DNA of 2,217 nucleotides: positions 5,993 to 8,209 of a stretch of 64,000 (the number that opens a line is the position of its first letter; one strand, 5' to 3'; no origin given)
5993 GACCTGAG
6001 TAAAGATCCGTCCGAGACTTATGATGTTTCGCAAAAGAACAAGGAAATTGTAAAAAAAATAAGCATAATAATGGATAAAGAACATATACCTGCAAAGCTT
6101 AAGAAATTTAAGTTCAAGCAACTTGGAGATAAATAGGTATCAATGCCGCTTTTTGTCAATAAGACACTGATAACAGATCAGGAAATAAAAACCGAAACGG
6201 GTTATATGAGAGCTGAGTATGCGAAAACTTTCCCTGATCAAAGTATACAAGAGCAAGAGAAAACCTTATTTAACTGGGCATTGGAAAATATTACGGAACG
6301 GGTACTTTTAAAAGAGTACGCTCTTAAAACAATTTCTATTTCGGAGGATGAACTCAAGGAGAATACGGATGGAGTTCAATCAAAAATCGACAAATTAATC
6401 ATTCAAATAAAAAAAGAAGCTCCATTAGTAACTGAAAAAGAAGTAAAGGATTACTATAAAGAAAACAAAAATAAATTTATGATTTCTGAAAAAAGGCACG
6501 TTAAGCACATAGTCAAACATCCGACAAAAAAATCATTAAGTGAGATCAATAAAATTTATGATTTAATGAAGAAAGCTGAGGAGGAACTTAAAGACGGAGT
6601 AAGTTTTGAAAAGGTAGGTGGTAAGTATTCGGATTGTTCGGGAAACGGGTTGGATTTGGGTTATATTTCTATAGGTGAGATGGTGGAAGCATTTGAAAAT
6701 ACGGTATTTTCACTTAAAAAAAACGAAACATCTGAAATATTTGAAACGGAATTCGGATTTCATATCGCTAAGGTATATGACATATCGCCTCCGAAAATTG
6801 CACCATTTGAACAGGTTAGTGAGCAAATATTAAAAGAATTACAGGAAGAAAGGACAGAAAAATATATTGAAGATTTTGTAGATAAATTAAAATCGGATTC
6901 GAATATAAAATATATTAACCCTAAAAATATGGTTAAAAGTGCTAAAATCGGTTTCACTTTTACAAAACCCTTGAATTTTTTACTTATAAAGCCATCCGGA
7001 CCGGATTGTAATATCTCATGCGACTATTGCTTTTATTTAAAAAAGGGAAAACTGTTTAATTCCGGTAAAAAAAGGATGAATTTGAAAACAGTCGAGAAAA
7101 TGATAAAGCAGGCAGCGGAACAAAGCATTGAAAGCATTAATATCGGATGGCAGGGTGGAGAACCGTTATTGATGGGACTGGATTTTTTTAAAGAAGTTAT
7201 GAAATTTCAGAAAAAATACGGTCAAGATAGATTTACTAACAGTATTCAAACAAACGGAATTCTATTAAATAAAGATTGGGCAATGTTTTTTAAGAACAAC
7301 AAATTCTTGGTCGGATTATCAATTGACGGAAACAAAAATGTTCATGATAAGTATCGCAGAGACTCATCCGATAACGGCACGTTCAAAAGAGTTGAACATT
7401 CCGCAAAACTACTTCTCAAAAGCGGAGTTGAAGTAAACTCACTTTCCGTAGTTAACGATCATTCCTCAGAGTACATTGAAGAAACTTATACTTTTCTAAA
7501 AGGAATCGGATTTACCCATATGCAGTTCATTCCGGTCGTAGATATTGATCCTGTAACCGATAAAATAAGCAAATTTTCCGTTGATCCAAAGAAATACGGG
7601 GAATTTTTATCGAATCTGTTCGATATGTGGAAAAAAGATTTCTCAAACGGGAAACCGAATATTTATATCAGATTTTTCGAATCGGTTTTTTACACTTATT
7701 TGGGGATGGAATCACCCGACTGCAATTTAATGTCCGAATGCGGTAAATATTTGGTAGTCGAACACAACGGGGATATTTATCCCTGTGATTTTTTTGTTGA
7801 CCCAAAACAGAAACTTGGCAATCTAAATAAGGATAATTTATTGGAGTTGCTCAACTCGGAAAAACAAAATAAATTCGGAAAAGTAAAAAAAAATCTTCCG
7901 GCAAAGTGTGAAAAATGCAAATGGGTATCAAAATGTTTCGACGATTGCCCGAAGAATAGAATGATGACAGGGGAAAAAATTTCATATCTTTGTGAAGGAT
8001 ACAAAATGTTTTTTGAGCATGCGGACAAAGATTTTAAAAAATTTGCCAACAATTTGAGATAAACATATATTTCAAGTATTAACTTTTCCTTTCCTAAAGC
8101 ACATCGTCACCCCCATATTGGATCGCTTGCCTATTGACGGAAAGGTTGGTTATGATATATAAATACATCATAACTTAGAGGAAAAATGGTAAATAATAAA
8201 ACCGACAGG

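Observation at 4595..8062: Parvulin PPIase fused to an anaerobic sulfatase maturase, coupled to a Tat arylsulfatase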

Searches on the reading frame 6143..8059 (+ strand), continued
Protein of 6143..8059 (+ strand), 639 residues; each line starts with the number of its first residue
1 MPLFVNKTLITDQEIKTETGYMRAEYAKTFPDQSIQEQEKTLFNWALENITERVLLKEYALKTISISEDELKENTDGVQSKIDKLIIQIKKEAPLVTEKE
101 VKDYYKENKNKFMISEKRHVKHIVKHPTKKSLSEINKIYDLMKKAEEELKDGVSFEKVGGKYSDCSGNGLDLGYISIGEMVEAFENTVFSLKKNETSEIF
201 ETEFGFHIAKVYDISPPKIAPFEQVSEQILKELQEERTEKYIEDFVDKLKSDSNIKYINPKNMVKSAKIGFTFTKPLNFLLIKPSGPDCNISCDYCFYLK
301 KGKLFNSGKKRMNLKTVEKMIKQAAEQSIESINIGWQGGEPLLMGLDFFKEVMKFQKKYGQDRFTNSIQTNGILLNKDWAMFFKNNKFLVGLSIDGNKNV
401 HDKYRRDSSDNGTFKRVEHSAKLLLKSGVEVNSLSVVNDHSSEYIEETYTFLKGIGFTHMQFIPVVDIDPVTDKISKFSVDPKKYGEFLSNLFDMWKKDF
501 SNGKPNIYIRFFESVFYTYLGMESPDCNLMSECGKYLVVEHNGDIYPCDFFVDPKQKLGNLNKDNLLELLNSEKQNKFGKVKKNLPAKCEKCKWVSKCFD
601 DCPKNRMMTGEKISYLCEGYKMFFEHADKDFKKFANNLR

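Call 57: find_encoding_contigs(protein=P0032, flank=10000, max_places=2)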
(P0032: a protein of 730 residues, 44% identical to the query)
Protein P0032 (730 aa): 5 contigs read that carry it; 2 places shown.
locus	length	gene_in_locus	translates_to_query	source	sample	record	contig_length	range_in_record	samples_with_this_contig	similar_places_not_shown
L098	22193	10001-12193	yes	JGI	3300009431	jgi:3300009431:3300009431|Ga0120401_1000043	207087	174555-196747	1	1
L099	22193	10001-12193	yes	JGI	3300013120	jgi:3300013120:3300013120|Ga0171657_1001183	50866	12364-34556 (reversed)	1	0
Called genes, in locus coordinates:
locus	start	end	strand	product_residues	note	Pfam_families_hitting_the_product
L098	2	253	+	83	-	-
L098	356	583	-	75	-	PF13432:TPR_16 (faint), PF07719:TPR_2 (weak), PF13181:TPR_8 (faint)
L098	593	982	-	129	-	-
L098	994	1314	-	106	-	PF03551:PadR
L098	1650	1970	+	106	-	PF12840:HTH_20, PF01022:HTH_5, PF13412:HTH_24 (weak)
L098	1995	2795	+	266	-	PF01135:PCMT, PF01209:Ubie_methyltran, PF06325:PrmA, PF13489:Methyltransf_23, PF13847:Methyltransf_31, PF08241:Methyltransf_11, PF08242:Methyltransf_12, PF13649:Methyltransf_25, +1 more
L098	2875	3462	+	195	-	PF07638:Sigma70_ECF (weak), PF04542:Sigma70_r2, PF08281:Sigma70_r4_2, PF04545:Sigma70_r4, PF22233:PhyR_sigma-like (weak)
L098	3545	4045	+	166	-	-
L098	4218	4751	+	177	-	PF17032:Zn_ribbon_15 (faint), PF13248:Zn_ribbon_3 (faint), PF12773:DZR, PF13240:Zn_Ribbon_1 (faint)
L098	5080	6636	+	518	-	PF00437:T2SSE, PF13191:AAA_16 (weak)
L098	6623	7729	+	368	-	PF00437:T2SSE, PF13191:AAA_16 (faint)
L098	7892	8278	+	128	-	PF03965:Penicillinase_R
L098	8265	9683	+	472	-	PF05569:Peptidase_M56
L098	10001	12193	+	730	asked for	PF13145:Rotamase_2, PF13616:Rotamase_3, PF00639:Rotamase, PF04055:Radical_SAM, PF13186:SPASM, PF02810:SEC-C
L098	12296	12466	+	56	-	-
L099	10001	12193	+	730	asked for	PF13145:Rotamase_2, PF13616:Rotamase_3, PF00639:Rotamase, PF04055:Radical_SAM, PF13186:SPASM, PF02810:SEC-C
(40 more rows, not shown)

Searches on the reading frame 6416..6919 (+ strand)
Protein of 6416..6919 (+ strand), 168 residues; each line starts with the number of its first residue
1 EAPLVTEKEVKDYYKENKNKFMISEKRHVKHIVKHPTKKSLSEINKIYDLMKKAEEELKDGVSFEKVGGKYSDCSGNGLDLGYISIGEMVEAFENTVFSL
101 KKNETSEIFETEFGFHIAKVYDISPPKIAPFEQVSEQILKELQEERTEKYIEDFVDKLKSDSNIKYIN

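Call 59: search_solved_structures(query=window:6416-6919:+, max_evalue=0.000001, show_alignments=5)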
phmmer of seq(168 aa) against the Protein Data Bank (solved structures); distinct sequences matched with E-value up to 0.000001: 14.
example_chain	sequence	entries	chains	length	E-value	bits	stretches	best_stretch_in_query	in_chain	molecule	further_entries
6xd8_A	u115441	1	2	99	2.3e-14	57.2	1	50-124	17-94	Foldase protein PrsA 1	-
6bhf_A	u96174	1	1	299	1.6e-11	47.9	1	5-163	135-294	Putative peptidyl-prolyl cis-trans isomerase HP_0175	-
5ez1_A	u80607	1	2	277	1.9e-11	47.7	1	5-163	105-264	Putative peptidyl-prolyl cis-trans isomerase HP_0175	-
2lj4_A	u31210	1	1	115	2.4e-09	40.9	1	46-119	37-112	Peptidyl-prolyl cis-trans isomerase/rotamase, putative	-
1jns_A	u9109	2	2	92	1e-08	38.8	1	54-120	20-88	PEPTIDYL-PROLYL CIS-TRANS ISOMERASE C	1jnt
6vj4_A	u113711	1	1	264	3.6e-08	37.1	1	22-151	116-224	Peptidylprolyl isomerase PrsA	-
1zk6_A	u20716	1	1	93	5e-08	36.6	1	52-119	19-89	Foldase protein prsA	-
2m08_A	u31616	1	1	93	5.9e-08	36.4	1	55-120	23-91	PpiC-type peptidyl-prolyl cis-trans isomerase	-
7kkf_A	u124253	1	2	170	1.3e-07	35.2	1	36-119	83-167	Peptidyl-prolyl cis-trans isomerase ESS1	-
6vj6_A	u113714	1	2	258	1.3e-07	35.2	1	46-148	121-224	Peptidylprolyl isomerase (PrsA)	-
1j6y_A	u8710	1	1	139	1.4e-07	35.1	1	49-119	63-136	peptidyl-prolyl cis-trans isomerase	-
1yw5_A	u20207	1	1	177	3.4e-07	33.9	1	40-118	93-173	peptidyl prolyl cis/trans isomerase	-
2m1i_A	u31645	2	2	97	5.2e-07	33.3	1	54-119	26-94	Parvulin-like peptidyl-prolyl isomerase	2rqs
3rfw_A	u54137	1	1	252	6.3e-07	33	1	8-165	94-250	Cell-binding factor 2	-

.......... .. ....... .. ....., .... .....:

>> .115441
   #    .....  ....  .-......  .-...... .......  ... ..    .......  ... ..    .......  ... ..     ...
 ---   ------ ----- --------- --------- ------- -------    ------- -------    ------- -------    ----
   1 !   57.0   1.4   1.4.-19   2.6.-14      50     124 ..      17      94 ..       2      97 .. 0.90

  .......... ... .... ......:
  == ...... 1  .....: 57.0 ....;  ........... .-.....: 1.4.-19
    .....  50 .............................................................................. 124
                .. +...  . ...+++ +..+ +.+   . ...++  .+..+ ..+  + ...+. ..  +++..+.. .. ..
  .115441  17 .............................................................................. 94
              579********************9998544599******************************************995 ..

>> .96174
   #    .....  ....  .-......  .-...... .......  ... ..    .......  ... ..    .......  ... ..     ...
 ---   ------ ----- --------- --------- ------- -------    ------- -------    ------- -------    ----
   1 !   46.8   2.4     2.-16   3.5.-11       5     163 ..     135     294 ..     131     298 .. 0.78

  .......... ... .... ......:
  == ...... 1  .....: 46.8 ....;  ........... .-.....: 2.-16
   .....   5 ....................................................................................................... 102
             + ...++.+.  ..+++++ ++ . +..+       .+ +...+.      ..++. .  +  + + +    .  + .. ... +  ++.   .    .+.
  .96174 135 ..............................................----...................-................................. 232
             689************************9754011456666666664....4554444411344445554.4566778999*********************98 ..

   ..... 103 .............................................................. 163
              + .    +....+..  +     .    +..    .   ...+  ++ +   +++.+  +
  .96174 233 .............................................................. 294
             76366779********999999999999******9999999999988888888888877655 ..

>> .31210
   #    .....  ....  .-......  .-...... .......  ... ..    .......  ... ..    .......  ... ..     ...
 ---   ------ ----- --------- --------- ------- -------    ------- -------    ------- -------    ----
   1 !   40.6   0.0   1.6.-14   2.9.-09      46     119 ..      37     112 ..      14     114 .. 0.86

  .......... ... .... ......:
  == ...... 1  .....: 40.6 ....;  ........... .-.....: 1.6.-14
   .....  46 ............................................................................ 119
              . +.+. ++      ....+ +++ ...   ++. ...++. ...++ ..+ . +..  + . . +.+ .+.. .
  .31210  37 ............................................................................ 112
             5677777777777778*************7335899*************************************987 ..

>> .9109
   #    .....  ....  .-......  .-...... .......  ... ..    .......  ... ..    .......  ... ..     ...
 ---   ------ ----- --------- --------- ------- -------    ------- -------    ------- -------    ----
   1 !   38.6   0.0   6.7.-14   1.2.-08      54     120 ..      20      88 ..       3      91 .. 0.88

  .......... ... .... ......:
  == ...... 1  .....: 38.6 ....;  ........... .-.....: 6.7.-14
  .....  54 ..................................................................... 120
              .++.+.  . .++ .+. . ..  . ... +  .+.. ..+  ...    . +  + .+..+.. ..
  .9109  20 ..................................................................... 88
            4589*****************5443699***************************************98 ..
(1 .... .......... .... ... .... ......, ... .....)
